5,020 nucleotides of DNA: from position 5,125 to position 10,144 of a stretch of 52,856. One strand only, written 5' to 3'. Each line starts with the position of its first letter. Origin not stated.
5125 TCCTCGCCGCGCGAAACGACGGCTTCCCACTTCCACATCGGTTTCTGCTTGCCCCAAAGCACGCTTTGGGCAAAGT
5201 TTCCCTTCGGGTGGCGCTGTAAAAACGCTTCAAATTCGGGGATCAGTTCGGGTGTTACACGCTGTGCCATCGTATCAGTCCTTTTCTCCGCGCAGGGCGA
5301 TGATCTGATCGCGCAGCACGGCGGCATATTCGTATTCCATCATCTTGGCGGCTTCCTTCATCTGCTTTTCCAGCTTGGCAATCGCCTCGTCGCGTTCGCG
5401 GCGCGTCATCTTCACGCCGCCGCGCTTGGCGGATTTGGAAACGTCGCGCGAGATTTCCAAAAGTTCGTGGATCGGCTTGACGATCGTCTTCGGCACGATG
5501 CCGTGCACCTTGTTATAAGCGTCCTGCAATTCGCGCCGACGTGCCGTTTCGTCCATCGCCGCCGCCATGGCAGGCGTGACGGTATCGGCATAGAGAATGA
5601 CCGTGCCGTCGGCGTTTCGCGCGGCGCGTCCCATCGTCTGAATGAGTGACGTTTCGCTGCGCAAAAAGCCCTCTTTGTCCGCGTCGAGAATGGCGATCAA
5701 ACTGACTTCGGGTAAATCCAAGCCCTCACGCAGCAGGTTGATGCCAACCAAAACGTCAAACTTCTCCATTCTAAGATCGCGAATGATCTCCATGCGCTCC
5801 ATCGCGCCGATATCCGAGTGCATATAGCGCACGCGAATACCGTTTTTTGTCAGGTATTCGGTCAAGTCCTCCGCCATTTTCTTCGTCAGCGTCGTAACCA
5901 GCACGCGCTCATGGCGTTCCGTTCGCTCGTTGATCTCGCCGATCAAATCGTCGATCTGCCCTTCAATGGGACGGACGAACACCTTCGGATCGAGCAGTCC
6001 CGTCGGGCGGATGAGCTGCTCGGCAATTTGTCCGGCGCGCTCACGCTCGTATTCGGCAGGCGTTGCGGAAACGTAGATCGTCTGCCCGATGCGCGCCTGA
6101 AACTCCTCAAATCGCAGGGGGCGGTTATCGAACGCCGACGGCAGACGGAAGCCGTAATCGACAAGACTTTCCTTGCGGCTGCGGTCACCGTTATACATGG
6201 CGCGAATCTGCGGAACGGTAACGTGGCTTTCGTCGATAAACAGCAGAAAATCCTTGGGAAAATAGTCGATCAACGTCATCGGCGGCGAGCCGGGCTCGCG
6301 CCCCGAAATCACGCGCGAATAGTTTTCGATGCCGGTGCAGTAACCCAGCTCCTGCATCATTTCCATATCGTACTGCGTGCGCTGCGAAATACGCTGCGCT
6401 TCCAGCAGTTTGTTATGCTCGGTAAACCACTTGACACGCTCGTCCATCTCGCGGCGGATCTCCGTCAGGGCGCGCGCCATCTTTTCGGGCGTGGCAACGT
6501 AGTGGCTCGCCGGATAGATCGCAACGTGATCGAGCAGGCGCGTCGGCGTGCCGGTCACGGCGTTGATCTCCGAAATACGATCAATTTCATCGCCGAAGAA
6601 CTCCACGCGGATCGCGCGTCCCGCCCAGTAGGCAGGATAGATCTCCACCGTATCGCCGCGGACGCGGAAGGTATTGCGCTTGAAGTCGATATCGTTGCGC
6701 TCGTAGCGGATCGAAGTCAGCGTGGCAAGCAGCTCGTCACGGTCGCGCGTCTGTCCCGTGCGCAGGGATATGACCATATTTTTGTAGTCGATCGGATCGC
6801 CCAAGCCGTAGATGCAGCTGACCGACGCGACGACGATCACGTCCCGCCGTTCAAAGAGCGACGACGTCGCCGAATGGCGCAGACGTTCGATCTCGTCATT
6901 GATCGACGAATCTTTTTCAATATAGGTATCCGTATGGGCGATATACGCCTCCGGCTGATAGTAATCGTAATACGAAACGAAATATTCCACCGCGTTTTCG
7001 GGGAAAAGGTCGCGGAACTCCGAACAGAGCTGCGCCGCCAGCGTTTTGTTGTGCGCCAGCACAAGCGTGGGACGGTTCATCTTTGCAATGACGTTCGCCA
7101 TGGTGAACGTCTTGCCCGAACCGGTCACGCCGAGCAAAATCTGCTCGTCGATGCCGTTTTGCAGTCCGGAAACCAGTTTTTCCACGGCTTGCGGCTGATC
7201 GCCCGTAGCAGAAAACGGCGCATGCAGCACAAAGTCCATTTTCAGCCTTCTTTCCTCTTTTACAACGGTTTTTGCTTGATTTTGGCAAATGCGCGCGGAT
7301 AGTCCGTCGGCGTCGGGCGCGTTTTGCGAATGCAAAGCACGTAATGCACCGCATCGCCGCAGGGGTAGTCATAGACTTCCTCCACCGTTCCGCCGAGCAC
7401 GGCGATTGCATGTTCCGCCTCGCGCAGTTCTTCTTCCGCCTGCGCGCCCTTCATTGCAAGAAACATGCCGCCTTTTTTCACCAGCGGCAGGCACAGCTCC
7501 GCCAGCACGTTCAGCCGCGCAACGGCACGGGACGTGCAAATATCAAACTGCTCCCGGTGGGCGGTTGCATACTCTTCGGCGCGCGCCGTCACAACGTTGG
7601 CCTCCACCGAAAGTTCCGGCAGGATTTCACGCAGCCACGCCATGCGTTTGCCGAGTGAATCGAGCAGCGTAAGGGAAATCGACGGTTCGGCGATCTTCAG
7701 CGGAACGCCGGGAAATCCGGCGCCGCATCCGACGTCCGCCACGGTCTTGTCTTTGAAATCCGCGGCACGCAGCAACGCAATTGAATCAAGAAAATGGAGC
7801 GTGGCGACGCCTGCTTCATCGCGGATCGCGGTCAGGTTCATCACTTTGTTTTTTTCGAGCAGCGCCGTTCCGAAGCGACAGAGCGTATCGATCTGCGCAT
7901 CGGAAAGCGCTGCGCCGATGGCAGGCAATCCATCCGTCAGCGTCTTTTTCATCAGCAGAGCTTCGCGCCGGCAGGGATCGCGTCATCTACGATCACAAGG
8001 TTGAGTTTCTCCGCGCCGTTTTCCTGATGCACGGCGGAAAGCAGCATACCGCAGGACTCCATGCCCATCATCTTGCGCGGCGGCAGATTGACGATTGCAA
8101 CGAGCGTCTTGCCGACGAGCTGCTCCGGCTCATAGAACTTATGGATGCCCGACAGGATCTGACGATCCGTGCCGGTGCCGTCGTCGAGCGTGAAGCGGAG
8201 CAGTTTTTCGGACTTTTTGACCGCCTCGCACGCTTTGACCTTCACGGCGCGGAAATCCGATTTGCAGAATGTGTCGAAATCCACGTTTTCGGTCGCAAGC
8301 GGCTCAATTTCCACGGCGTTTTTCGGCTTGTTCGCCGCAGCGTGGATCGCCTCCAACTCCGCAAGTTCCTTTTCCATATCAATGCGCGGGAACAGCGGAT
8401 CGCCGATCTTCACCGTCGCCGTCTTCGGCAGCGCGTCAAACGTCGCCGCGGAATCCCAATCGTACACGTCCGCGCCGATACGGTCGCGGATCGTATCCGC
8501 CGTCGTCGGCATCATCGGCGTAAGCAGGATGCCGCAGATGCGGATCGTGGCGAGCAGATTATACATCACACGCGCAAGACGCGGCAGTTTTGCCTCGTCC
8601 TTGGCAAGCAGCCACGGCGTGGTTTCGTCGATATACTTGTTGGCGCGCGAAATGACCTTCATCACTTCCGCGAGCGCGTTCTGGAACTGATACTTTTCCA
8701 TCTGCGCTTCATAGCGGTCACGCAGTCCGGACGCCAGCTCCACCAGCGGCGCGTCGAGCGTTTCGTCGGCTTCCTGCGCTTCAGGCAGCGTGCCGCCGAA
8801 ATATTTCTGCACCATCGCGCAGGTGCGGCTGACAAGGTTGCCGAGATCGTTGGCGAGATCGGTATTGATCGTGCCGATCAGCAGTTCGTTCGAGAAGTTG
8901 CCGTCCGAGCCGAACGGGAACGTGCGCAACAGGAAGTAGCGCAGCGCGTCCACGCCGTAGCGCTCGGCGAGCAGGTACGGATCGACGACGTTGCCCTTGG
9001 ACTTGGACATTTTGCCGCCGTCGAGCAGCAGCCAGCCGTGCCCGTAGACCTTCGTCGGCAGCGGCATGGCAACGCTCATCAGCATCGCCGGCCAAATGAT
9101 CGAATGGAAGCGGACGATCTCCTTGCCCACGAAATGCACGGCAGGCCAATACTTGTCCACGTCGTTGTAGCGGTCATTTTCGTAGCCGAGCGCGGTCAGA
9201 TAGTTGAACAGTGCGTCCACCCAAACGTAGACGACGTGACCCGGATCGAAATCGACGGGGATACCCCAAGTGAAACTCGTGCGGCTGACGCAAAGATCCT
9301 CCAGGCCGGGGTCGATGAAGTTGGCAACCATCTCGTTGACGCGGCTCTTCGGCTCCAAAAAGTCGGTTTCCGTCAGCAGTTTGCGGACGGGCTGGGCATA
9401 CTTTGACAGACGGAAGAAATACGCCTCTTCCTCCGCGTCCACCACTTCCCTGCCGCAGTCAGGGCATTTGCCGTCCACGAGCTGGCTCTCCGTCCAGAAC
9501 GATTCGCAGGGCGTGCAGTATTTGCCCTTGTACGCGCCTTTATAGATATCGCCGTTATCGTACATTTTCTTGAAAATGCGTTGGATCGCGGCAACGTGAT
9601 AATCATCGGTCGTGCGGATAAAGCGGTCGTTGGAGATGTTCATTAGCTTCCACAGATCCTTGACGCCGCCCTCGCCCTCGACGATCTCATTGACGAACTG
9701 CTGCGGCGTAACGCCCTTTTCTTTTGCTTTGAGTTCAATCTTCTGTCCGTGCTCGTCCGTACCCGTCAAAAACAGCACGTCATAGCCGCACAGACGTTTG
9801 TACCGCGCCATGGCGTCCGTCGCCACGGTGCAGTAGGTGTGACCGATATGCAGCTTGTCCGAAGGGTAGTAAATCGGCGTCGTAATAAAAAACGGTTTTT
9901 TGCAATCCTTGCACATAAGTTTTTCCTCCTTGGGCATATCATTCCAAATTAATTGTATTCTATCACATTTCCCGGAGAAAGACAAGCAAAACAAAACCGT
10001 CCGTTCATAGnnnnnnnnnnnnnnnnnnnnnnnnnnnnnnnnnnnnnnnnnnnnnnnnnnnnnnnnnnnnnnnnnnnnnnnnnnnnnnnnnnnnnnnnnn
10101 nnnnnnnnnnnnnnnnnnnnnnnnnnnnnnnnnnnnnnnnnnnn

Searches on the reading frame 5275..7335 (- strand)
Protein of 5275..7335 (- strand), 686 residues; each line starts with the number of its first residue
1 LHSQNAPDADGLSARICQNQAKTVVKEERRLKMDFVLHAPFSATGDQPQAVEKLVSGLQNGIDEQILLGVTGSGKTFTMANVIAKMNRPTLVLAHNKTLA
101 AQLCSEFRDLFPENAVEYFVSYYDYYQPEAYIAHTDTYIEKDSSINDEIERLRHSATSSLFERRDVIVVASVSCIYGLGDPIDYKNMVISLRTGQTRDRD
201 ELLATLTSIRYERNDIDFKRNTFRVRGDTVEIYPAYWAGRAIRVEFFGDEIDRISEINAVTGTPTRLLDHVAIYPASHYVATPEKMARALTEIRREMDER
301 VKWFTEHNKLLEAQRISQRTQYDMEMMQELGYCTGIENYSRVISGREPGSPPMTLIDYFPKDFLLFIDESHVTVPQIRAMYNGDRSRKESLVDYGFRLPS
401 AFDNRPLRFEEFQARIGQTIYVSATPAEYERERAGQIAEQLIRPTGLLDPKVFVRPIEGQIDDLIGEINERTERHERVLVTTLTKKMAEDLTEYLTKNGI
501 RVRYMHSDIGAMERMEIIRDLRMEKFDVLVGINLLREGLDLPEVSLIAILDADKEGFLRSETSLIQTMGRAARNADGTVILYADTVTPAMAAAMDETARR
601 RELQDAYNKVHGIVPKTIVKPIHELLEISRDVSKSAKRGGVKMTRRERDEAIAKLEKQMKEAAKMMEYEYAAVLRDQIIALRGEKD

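Call 33: search_protein_families(library=pfam, proteins=[window:5275-7335:-], max_evalue=0.0001)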
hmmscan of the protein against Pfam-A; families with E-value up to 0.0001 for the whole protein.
window:5275-7335:- (686 aa): 6 families
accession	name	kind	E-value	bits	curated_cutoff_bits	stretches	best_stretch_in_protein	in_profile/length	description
PF17757.6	UvrB_inter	-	2.3e-32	111.4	22.9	1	189-279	1-91/91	UvrB interaction domain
PF00271.37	Helicase_C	-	7.4e-21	74.9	23.5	1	462-574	4-109/110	Helicase conserved C-terminal domain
PF12344.14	UvrB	-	1.2e-20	73.5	27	1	581-622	1-42/43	Ultra-violet resistance protein B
PF04851.21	ResIII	-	1.6e-11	44.8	22.5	1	46-149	7-114/164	Type III restriction enzyme, res subunit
PF00270.35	DEAD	-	1.7e-08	34.8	26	0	46-169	3-123/167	DEAD/DEAH box helicase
PF02151.25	UVR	-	4.3e-07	29.9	21.5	1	650-682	2-34/36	UvrB/uvrC motif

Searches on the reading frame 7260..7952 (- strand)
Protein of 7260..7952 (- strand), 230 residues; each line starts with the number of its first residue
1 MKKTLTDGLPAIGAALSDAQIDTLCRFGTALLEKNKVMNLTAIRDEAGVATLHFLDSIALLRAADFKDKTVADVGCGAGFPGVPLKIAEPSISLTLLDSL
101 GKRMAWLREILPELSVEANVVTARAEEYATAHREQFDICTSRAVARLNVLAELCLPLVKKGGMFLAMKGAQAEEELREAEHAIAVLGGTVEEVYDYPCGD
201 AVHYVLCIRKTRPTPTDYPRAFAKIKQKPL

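Call 33: search_protein_families(library=pfam, proteins=[window:7260-7952:-], max_evalue=0.0001)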
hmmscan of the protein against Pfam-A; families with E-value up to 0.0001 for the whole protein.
window:7260-7952:- (230 aa): 2 families
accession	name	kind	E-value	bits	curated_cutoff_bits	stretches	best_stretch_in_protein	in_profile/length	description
PF02527.21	GidB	-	3.9e-50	170.2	27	1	21-193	2-173/184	rRNA small subunit methyltransferase G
PF05175.20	MTS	-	3.5e-05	24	23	1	65-138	28-101/170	Methyltransferase small domain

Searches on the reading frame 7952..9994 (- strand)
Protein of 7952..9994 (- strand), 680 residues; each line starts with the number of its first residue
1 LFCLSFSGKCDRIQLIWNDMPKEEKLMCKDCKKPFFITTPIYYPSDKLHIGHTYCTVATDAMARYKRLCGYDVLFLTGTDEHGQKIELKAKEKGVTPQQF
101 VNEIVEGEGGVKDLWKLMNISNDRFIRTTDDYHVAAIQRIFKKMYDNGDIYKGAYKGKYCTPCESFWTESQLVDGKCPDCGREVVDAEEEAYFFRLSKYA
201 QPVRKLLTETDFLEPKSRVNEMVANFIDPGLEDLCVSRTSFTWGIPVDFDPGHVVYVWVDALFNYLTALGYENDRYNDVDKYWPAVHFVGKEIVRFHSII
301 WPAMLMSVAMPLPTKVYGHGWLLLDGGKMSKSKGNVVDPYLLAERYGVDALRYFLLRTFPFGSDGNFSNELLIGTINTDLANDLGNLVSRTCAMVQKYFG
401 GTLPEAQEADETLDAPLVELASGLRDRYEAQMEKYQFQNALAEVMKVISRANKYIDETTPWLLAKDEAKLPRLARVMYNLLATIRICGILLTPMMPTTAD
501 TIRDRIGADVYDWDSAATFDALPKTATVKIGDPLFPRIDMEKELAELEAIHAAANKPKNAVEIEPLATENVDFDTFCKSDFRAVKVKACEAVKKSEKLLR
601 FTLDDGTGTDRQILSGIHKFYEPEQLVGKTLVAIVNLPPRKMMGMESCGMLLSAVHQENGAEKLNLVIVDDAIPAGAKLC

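Call 33: search_protein_families(library=pfam, proteins=[window:7952-9994:-], max_evalue=0.0001)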
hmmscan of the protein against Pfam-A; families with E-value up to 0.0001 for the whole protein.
window:7952-9994:- (680 aa): 6 families
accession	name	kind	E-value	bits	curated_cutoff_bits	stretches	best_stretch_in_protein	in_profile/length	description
PF09334.17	tRNA-synt_1g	-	2.8e-111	372.5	20.1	2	188-391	180-390/391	tRNA synthetases class I (M)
PF00133.28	tRNA-synt_1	-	2.4e-31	109.4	22.7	2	25-247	15-243/414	tRNA synthetases class I (I, L, M and V)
PF01588.26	tRNA_bind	-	1.9e-23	82.8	27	1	582-677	2-95/96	Putative tRNA binding domain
PF19303.5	Anticodon_3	-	5.7e-13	49.4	23.5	1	404-542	2-139/152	Anticodon binding domain of methionyl tRNA ligase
PF01406.26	tRNA-synt_1e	-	7e-12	45.7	27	1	46-154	21-125/301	tRNA synthetases class I (C) catalytic domain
PF08264.19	Anticodon_1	-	4.9e-09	36.7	25.1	1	426-566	13-141/148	Anticodon-binding domain of tRNA ligase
